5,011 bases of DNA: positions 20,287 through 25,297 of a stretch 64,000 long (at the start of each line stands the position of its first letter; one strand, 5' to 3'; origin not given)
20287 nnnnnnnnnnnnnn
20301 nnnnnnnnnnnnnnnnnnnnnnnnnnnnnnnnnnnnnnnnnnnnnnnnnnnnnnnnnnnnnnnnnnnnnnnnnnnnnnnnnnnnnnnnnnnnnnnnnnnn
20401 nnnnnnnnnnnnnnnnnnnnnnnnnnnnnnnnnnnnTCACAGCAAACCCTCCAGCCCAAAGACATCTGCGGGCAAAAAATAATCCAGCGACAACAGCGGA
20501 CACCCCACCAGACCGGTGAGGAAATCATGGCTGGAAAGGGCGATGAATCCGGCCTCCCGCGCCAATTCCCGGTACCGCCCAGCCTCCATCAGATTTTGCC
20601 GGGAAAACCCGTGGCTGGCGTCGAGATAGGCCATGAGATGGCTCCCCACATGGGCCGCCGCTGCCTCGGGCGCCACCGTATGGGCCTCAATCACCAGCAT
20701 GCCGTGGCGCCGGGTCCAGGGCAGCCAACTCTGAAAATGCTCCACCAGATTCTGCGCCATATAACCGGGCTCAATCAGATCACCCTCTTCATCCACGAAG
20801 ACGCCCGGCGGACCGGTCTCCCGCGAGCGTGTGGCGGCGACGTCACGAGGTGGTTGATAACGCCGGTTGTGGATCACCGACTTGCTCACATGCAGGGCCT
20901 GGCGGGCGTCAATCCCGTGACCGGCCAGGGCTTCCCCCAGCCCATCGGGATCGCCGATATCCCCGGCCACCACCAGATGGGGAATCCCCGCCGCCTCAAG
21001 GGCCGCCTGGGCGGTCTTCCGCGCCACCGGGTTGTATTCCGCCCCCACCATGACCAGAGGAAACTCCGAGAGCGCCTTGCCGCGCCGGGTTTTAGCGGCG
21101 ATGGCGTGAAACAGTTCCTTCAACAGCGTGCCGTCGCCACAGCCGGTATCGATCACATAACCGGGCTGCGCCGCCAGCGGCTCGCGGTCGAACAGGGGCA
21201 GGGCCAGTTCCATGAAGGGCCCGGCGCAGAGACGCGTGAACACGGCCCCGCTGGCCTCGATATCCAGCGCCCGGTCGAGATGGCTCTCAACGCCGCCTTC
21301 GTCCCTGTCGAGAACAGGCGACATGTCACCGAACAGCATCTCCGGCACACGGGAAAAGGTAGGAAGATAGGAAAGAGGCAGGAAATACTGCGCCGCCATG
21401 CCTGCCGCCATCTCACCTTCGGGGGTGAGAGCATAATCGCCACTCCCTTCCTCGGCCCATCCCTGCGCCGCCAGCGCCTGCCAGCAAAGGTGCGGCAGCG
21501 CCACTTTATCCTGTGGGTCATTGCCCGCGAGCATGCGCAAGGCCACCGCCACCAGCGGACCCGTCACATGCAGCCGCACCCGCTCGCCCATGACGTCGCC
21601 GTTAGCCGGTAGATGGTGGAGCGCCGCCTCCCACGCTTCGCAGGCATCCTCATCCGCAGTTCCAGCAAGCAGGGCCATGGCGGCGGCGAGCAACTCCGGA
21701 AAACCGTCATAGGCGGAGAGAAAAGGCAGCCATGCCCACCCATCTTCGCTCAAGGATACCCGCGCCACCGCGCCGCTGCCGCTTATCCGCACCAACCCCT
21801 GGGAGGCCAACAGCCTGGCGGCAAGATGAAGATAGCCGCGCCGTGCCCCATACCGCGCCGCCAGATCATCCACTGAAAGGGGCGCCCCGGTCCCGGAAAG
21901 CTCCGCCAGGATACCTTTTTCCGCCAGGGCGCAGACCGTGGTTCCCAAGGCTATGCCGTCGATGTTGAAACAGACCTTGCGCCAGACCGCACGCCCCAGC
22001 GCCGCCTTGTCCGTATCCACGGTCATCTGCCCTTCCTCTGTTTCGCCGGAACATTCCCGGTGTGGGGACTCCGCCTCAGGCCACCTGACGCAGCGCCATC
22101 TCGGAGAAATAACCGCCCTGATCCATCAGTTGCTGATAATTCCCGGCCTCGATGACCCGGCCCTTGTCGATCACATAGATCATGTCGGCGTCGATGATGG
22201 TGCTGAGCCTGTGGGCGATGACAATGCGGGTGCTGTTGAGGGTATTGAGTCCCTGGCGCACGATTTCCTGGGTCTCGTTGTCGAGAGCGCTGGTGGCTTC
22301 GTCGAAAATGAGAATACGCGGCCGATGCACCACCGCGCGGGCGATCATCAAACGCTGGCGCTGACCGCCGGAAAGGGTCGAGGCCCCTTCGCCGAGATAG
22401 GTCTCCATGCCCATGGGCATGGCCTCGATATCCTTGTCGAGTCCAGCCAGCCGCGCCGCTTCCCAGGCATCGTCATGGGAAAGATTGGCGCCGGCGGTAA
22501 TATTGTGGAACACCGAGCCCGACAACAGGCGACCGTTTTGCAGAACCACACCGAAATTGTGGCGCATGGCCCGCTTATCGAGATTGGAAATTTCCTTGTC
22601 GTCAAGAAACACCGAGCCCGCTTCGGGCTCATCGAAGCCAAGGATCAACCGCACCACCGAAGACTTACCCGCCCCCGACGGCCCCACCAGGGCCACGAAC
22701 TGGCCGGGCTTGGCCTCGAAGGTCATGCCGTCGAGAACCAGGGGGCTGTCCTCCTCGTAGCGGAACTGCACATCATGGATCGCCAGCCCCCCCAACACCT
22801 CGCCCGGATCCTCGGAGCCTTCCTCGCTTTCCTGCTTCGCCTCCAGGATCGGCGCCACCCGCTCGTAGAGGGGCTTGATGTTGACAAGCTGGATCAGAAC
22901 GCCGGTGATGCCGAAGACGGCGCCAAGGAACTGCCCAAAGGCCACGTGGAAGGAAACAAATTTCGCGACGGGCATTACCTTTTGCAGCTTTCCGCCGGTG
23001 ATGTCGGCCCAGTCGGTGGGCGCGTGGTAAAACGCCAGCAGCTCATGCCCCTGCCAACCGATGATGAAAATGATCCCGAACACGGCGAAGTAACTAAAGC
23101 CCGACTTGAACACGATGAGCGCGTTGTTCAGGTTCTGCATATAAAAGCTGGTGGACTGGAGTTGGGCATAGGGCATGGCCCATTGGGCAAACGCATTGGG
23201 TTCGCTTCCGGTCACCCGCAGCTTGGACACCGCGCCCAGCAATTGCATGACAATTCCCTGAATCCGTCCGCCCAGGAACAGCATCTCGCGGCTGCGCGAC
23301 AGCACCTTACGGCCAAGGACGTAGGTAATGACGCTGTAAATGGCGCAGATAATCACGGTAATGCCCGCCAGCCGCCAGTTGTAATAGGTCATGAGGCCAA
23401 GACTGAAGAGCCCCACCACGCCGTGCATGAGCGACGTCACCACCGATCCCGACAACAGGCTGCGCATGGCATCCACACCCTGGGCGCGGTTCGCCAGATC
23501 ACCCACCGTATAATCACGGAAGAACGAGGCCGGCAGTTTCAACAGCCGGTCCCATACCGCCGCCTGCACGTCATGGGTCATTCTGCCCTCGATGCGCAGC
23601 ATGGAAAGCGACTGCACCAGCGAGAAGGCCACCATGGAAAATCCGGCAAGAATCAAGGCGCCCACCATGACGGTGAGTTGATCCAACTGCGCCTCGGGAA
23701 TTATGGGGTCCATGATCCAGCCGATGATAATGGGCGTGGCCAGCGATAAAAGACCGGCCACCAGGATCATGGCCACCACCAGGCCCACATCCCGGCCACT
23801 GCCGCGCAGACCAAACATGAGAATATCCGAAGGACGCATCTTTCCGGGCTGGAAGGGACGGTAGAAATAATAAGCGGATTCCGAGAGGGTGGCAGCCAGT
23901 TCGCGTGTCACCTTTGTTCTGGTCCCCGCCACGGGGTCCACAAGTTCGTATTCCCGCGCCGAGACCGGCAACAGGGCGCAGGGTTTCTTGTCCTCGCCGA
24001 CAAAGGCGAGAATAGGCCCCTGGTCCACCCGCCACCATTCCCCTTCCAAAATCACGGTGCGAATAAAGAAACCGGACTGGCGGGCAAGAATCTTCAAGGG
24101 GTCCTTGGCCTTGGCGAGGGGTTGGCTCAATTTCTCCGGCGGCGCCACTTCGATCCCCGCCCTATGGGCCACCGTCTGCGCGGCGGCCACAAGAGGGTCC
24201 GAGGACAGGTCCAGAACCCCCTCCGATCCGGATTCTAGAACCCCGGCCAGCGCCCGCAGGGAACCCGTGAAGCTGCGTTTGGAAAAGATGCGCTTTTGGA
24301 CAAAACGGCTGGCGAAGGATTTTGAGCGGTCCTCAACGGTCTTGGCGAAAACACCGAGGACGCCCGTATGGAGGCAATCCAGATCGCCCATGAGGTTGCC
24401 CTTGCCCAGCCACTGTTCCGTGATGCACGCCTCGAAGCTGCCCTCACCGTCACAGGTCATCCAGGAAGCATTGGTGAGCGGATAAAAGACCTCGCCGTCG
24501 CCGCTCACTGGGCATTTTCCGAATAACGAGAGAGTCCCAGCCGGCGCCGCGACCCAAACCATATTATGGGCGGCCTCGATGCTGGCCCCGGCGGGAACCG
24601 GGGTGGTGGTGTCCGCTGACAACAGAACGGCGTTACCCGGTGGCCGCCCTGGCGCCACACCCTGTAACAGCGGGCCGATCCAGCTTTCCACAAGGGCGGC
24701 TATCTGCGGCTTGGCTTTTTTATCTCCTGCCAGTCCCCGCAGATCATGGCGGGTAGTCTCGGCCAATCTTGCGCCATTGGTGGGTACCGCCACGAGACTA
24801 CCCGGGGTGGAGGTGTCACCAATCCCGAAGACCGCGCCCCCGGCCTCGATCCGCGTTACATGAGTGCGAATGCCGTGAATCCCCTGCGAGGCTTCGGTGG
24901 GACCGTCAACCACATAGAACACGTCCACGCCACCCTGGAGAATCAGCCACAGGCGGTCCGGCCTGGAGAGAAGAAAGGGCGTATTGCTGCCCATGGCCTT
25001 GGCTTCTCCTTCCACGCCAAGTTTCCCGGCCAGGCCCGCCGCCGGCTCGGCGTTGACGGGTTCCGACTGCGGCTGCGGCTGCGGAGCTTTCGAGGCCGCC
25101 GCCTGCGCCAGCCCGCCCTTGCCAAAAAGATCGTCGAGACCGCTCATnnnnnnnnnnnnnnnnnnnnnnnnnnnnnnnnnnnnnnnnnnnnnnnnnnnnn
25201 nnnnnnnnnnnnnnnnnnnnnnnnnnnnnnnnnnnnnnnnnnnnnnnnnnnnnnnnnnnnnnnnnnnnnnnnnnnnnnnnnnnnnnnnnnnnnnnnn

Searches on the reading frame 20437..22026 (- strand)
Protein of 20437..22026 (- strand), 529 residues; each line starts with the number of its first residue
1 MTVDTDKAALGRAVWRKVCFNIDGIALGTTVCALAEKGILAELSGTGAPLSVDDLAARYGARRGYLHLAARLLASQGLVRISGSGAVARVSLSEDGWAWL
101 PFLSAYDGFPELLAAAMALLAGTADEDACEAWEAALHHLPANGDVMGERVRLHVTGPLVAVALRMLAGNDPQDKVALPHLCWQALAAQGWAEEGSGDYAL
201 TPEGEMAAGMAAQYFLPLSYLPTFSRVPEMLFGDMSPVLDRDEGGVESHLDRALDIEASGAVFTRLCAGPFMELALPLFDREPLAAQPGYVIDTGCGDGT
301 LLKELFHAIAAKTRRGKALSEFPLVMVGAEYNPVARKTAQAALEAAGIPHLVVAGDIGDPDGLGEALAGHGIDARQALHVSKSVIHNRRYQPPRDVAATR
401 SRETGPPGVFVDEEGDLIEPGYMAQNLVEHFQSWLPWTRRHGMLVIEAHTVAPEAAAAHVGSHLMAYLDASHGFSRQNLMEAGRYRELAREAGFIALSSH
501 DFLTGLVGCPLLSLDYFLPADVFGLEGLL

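Call 6: search_protein_families(library=pfam, proteins=[window:20437-22026:-], max_evalue=0.001)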
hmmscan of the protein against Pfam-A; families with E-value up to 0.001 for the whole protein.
window:20437-22026:- (529 aa): 3 families
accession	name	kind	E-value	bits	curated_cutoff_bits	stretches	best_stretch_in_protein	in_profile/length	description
PF23525.1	Methyltransf_36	-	1.9e-81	273.6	27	1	247-498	1-250/268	AprA MT2-like domain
PF23526.1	AprA_N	-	8.4e-11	42.4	27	1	22-79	9-65/67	AprA N-terminal domain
PF23589.2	WH_AprA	-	4e-06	27.7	27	1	183-234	43-94/94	AprA winged helix domain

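Call 9: search_protein_families(library=ncbifam, proteins=[window:20437-22026:-], max_evalue=0.001)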
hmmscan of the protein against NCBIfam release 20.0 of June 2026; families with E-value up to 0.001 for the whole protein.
window:20437-22026:- (529 aa): 0 families

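Call 18: search_solved_structures(query=window:20437-22026:-, max_evalue=0.01)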
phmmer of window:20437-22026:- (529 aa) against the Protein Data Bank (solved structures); distinct sequences matched with E-value up to 0.01: 3.
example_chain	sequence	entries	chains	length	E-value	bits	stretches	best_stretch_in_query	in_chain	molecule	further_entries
7ucl_A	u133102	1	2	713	1.2e-61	212.2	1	21-494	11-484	Polyketide synthase-related protein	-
7uci_A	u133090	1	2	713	1.6e-61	211.7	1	21-494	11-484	Polyketide synthase-related protein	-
6b39_A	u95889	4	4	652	6.4e-59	203.1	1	188-496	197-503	AprA Methyltransferase 1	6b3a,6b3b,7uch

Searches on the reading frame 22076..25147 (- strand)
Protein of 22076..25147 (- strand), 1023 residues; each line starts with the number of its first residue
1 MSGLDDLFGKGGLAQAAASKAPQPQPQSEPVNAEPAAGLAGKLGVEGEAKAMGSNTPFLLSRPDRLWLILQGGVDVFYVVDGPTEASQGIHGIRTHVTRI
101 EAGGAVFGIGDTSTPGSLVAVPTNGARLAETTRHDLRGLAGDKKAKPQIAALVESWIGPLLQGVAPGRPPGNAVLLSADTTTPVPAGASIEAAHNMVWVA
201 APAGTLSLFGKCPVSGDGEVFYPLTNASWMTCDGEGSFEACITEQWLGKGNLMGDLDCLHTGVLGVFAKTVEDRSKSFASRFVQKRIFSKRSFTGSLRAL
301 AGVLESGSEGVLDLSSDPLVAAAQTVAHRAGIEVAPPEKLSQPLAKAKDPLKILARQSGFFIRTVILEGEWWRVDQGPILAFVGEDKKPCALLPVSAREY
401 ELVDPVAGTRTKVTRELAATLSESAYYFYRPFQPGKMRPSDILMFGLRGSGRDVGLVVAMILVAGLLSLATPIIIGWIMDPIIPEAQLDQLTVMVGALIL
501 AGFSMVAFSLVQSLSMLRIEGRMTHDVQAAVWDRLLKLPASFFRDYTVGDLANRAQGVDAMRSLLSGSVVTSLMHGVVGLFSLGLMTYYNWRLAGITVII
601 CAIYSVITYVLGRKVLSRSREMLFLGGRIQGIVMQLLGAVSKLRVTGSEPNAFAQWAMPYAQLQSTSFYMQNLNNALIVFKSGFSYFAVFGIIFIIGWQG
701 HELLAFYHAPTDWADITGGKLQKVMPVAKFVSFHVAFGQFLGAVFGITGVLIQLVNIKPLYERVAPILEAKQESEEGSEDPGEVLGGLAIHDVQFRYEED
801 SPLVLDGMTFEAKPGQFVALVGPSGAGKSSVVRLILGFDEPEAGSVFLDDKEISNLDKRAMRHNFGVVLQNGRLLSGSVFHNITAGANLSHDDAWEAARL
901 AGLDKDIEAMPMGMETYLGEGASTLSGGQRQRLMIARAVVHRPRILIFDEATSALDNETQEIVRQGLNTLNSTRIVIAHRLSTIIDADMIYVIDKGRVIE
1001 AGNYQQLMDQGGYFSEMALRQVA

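Call 6: search_protein_families(library=pfam, proteins=[window:22076-25147:-], max_evalue=0.001)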
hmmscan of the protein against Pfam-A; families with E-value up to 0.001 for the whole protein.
window:22076-25147:- (1023 aa): 4 families
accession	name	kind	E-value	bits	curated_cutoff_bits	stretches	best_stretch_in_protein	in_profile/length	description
PF00005.33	ABC_tran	-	5e-30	105.3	25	1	805-953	1-137/137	ABC transporter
PF00664.28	ABC_membrane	-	6.7e-28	98.6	28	1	456-695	3-245/274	ABC transporter transmembrane region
PF02463.25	SMC_N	-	4.7e-07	29.9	40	1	924-994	136-212/220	RecF/RecN/SMC N terminal domain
PF13191.12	AAA_16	-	8.7e-05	23.5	32.6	1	814-973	24-162/167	AAA ATPase domain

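Call 9: search_protein_families(library=ncbifam, proteins=[window:22076-25147:-], max_evalue=0.001)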
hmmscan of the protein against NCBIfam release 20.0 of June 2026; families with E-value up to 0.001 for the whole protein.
window:22076-25147:- (1023 aa): 186 families (the best 25 are shown)
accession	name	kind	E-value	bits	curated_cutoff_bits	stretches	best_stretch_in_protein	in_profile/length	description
TIGR03797.1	NHLM_micro_ABC2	equivalog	1.3e-251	837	709.4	1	317-1022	2-686/686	NHLP bacteriocin export ABC transporter permease/ATPase subunit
TIGR03796.1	NHLM_micro_ABC1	equivalog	1.4e-98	331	853.3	1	398-1016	96-707/710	NHLP family bacteriocin export ABC transporter peptidase/permease/ATPase subunit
TIGR01846.1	type_I_sec_HlyB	subfamily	1.5e-91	307.7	725.55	1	458-1022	145-693/694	type I secretion system permease/ATPase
TIGR02203.1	MsbA_lipidA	equivalog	4.1e-85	286.4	602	1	455-1017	15-565/572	lipid A export permease/ATP-binding protein MsbA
TIGR02204.1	MsbA_rel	hypoth_equivalog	2.3e-83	280.8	780.4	1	455-1021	22-575/576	ABC transporter, permease/ATP-binding protein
NF010178.0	PRK13657.1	equivalog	3.7e-77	260.1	733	2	730-1019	278-568/588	glucan ABC transporter ATP-binding protein/ permease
TIGR00958.1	3a01208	subfamily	1.3e-75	255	874.6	2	774-1017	465-710/711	antigen peptide transporter 2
TIGR03375.1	type_I_sec_LssB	subfamily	9.5e-74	248.9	693.1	1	457-1010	154-691/696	type I secretion system permease/ATPase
NF045513.1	HepA_fam_ABC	equivalog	2.7e-71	240.8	725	1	485-1014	88-602/610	heterocyst formation ABC transporter subunit HepA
TIGR01193.1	bacteriocin_ABC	subfamily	1.9e-69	234.9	523.85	1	457-1017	162-705/708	peptide cleavage/export ABC transporter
NF008381.0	PRK11176.1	equivalog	1.3e-65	222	867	2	766-1018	320-576/582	lipid A ABC transporter ATP-binding protein/permease MsbA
NF008056.1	PRK10790.1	equivalog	1.4e-65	221.9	746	2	762-1021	316-576/584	SmdB family multidrug efflux ABC transporter permease/ATP-binding protein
TIGR01192.1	chvA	subfamily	1.2e-56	192.6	585.4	1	735-1017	279-566/585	glucan export ABC transporter ATP-binding protein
TIGR02857.1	CydD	equivalog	4.7e-56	190.8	435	2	762-992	295-528/529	thiol reductant ABC exporter subunit CydD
NF052233.1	CphA_assoc_ABC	equivalog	1.9e-54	185.3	880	1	782-1017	503-739/766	cyanophycin metabolism-associated ABC transporter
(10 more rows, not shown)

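Call 14: search_protein_families(library=pfam, proteins=[window:22076-25147:-], max_evalue=0.01)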
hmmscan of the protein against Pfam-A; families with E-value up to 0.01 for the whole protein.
window:22076-25147:- (1023 aa): 6 families
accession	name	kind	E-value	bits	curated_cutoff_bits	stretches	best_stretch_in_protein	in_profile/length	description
PF00005.33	ABC_tran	-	5e-30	105.3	25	1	805-953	1-137/137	ABC transporter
PF00664.28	ABC_membrane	-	6.7e-28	98.6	28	1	456-695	3-245/274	ABC transporter transmembrane region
PF02463.25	SMC_N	-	4.7e-07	29.9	40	1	924-994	136-212/220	RecF/RecN/SMC N terminal domain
PF13191.12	AAA_16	-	8.7e-05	23.5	32.6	1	814-973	24-162/167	AAA ATPase domain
PF13401.12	AAA_22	-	0.002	18.9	27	1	815-968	5-109/130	AAA domain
PF20703.3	nSTAND1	-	0.0042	17.2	27.1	1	816-833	34-51/379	Novel STAND NTPase 1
